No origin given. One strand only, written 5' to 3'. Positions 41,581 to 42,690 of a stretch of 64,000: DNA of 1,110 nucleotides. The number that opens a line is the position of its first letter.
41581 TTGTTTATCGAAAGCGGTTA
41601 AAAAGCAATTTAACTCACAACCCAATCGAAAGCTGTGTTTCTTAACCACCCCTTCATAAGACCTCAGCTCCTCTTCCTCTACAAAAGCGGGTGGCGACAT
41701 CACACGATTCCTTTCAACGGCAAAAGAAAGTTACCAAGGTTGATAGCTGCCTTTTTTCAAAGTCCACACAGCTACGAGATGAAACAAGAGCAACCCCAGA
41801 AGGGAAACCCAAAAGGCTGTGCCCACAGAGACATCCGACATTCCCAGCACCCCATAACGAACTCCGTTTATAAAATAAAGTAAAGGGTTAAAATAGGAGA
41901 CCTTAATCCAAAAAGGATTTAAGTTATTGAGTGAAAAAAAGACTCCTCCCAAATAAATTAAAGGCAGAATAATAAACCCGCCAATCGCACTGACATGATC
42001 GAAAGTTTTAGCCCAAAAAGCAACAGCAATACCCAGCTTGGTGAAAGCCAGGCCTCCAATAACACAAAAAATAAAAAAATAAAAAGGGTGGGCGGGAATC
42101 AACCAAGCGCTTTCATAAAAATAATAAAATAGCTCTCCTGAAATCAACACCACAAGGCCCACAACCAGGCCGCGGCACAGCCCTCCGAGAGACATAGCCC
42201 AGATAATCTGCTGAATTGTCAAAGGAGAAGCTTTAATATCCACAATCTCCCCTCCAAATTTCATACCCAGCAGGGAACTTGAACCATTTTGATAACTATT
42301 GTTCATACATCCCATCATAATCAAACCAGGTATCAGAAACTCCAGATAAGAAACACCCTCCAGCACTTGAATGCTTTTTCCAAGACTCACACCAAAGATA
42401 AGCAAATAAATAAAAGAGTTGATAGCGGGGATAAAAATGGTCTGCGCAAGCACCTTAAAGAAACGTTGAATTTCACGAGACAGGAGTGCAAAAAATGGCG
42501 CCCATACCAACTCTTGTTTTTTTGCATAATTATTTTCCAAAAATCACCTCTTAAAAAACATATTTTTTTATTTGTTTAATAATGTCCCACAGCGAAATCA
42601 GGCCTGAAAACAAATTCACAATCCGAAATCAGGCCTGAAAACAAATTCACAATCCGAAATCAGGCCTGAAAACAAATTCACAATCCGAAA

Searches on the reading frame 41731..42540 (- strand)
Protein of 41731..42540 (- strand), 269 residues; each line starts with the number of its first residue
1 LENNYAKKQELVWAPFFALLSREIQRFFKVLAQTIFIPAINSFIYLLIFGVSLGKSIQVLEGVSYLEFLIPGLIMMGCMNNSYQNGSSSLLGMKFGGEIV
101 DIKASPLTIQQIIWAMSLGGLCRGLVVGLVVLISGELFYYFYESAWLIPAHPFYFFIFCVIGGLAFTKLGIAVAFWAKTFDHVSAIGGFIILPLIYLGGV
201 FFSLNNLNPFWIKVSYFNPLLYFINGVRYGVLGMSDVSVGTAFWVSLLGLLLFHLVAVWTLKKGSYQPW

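Call 78: search_protein_families(library=pfam, proteins=[window:41731-42540:-], max_evalue=0.0001)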
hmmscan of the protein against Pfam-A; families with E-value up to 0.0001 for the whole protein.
window:41731-42540:- (269 aa): 2 families
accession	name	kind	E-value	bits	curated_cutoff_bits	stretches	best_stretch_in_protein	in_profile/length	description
PF01061.29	ABC2_membrane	-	1.6e-29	103.4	26.9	1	16-230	3-209/211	ABC-2 type transporter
PF12698.13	ABC2_membrane_3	-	5.4e-09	36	31.6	1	64-258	159-346/347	ABC-2 family transporter protein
